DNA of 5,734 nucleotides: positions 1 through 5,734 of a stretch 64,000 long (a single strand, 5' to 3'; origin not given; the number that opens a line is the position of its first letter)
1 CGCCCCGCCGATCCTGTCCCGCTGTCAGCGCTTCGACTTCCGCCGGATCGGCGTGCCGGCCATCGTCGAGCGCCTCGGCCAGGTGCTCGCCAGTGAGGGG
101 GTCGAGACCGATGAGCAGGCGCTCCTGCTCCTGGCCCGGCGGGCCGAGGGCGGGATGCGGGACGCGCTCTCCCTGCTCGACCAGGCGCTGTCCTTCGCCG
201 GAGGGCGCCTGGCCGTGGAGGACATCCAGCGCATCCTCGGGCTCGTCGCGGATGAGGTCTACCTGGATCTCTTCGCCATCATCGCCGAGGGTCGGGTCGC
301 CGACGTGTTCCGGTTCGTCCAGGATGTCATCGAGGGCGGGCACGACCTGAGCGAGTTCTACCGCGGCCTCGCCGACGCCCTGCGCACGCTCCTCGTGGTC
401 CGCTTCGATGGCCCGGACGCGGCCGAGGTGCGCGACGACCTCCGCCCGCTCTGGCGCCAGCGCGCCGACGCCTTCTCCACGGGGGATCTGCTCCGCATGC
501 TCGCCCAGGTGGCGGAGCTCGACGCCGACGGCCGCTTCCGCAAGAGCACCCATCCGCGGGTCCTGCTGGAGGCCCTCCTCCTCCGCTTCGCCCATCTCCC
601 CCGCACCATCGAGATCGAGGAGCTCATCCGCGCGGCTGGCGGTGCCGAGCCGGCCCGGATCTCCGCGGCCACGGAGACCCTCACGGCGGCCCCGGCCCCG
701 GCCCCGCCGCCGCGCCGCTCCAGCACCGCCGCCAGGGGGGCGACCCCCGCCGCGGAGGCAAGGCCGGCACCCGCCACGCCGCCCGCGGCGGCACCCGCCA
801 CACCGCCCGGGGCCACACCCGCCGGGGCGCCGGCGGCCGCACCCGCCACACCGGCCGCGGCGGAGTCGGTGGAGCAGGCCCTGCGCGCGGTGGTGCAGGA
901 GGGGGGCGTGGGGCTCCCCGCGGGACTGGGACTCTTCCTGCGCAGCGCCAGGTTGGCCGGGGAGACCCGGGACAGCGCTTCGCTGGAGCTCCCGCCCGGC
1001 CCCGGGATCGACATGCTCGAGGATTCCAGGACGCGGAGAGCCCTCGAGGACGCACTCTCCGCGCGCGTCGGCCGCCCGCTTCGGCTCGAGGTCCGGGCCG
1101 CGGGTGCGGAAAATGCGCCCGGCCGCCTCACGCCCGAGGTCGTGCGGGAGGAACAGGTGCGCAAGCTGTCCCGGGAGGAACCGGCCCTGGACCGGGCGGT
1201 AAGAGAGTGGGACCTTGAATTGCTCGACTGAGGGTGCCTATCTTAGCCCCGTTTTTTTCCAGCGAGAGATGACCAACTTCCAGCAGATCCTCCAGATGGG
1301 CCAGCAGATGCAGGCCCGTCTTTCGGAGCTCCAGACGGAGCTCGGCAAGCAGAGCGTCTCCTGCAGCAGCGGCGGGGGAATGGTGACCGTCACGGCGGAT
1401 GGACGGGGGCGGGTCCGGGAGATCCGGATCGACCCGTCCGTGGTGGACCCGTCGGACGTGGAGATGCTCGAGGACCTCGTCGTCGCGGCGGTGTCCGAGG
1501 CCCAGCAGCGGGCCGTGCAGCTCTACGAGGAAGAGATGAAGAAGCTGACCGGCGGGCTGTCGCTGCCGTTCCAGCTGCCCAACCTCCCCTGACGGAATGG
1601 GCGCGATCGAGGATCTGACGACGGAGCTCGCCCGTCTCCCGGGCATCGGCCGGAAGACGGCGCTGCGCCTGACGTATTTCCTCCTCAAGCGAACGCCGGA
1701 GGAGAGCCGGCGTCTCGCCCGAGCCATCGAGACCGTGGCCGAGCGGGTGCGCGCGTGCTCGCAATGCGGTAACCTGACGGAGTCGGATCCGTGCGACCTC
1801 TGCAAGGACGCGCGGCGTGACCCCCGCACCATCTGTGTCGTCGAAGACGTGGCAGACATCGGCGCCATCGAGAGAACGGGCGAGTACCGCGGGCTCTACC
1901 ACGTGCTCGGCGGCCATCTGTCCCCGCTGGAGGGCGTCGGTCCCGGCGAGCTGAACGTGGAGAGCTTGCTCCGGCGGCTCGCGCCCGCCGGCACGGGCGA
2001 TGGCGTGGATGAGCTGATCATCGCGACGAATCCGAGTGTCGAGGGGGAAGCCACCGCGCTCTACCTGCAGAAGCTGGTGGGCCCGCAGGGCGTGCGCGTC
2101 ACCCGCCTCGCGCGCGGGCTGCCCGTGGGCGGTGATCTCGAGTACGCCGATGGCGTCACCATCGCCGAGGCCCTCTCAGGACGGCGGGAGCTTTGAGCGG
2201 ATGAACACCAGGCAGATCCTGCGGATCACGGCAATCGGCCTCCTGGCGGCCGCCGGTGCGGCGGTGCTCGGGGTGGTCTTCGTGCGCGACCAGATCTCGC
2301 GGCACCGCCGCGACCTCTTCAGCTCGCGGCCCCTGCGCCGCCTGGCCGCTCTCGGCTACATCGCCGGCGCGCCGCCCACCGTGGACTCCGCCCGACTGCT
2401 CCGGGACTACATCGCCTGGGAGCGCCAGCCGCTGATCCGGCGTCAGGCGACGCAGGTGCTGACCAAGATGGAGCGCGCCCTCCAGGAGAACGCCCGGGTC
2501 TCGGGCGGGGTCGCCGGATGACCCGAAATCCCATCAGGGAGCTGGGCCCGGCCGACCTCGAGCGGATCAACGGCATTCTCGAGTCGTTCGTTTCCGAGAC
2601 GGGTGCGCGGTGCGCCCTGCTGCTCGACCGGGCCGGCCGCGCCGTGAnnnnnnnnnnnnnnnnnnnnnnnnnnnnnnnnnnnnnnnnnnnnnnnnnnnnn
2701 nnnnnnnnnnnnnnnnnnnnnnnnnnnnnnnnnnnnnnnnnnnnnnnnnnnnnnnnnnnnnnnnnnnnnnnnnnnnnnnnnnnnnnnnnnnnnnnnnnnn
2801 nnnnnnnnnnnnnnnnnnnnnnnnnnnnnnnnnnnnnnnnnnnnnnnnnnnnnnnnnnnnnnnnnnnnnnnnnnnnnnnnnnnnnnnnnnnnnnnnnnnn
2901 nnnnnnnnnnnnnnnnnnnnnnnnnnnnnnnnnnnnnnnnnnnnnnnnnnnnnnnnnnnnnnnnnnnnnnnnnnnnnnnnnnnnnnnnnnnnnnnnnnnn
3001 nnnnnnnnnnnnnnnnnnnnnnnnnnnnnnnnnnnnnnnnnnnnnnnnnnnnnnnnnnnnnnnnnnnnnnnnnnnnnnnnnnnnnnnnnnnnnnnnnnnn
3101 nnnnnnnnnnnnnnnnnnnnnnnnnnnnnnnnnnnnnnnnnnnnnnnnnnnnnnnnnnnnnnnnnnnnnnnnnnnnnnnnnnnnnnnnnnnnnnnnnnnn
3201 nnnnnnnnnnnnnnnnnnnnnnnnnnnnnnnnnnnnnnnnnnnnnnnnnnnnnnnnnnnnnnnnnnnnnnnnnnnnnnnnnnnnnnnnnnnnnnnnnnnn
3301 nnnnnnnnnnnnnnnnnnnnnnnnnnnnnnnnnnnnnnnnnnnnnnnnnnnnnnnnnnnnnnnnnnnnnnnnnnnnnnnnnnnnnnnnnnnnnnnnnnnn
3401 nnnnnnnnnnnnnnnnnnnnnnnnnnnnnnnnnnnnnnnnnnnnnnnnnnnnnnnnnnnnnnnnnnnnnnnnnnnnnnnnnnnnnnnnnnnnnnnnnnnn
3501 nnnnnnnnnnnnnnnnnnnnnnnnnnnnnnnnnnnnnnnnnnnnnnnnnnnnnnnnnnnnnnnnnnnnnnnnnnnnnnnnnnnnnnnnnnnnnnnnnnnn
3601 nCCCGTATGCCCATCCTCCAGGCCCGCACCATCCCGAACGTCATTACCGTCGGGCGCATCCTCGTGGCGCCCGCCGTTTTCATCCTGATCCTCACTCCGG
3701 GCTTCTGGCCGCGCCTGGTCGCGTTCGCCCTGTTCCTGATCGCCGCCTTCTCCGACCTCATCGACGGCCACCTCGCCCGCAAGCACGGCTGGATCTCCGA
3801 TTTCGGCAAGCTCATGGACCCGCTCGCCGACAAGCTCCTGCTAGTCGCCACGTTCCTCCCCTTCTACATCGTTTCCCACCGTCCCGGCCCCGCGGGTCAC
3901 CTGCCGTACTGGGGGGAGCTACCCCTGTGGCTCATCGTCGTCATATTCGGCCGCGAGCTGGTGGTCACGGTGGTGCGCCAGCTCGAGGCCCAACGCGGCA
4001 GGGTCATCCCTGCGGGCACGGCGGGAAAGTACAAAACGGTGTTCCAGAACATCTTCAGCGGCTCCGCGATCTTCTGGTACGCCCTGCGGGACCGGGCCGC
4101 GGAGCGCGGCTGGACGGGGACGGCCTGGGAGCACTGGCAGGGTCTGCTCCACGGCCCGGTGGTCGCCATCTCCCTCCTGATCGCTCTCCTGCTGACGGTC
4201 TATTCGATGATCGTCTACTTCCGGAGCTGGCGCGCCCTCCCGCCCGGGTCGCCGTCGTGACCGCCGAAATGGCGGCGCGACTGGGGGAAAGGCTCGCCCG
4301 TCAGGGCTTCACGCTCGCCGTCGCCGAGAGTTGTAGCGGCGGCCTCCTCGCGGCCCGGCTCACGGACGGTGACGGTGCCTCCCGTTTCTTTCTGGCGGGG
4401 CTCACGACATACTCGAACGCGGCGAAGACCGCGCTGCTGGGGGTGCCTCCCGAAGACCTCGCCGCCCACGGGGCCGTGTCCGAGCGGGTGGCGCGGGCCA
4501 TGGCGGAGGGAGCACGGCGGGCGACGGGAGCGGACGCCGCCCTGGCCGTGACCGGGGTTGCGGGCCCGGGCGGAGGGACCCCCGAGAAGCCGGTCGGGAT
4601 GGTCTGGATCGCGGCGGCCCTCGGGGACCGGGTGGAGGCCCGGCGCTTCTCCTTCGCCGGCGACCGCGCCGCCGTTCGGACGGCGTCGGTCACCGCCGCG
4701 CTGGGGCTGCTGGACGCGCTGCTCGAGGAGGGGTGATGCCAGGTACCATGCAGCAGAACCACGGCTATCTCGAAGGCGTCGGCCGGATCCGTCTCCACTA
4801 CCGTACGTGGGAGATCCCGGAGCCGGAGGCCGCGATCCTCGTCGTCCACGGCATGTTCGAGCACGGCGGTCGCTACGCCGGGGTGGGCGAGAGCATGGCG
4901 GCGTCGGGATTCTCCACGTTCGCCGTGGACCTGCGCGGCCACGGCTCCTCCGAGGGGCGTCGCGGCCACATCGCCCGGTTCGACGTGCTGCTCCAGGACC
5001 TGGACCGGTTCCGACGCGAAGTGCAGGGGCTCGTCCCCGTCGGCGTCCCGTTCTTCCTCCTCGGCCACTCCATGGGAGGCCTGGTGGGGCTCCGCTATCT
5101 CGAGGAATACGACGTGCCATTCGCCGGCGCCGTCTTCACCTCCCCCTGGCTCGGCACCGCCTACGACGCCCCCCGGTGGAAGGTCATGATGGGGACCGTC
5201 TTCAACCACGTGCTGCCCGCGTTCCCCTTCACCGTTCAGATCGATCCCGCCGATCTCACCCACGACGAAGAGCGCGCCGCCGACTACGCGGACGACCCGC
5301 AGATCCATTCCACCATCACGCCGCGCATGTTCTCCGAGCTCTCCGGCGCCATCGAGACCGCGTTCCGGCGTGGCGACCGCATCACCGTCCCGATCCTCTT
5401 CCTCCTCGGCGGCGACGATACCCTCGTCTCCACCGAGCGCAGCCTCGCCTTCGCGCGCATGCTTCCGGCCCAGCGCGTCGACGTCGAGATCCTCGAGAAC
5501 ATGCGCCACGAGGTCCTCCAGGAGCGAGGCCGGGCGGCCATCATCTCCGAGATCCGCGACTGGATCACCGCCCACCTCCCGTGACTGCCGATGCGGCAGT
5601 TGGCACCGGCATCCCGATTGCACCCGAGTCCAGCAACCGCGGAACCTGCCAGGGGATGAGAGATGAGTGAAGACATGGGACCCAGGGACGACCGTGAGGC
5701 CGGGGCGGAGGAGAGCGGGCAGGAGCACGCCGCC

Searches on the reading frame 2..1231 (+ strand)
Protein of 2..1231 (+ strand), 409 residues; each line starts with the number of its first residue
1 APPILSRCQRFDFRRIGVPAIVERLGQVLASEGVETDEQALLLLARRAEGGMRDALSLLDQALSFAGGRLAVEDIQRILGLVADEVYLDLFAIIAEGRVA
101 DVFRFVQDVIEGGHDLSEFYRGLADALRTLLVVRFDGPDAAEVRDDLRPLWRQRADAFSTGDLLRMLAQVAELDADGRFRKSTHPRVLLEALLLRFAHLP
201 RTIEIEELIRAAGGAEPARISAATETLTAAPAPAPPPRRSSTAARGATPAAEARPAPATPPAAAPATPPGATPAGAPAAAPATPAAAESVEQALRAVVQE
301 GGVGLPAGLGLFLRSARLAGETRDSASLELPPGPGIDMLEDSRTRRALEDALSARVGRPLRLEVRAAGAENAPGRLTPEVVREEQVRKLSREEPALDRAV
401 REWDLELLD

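Call 75: search_protein_families(library=pfam, proteins=[window:2-1231:+], max_evalue=0.00001)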
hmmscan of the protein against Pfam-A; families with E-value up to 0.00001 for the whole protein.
window:2-1231:+ (409 aa): 2 families
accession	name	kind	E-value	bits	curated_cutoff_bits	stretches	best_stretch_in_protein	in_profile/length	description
PF22608.2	DNAX_ATPase_lid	-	5.1e-17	61.8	27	1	21-68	2-49/49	DNA polymerase III clamp loader subunit, ATPase lid domain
PF12169.13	DNA_pol3_gamma3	-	2.9e-13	50.3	24.4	1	72-209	3-140/143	DNA polymerase III subunits gamma and tau domain III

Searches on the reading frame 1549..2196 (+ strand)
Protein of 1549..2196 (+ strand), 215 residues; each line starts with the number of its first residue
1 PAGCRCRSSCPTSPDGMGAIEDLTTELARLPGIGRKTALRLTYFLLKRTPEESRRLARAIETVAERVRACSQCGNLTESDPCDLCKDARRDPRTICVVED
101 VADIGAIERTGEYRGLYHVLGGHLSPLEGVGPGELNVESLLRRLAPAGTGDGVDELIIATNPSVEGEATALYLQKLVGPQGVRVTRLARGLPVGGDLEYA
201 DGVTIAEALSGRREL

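Call 75: search_protein_families(library=pfam, proteins=[window:1549-2196:+], max_evalue=0.00001)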
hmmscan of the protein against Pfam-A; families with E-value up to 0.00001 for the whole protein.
window:1549-2196:+ (215 aa): 5 families
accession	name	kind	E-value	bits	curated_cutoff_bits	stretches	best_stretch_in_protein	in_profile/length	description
PF13662.12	Toprim_4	-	6.7e-26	90.8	25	1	94-188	2-85/85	Toprim domain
PF21176.3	RecR_HhH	-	4.5e-14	52.4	27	1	20-62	1-43/45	RecR, helix-hairpin-helix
PF21175.2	RecR_C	-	7.5e-11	41.7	22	1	190-213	1-24/24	RecR, C-terminal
PF01751.28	Toprim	-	4.2e-10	40.1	23.1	1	94-184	1-93/96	Toprim domain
PF02132.21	RecR_ZnF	-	2.9e-08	33.7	22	1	67-87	1-21/21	RecR, Cys4-zinc finger domain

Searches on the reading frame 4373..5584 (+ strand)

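Call 75: search_protein_families(library=pfam, proteins=[window:4373-5584:+], max_evalue=0.00001)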
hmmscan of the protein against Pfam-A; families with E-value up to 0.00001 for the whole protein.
window:4373-5584:+ (403 aa): 3 families
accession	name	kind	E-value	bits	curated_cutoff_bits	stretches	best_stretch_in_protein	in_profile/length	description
PF12146.15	Hydrolase_4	-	3.6e-63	213.5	27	1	150-385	2-238/239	Serine aminopeptidase, S33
PF00561.26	Abhydrolase_1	-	4.2e-18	66.4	25.8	1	154-296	2-132/245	alpha/beta hydrolase fold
PF12697.13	Abhydrolase_6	-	4.9e-18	67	26.3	1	155-386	1-211/217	Alpha/beta hydrolase family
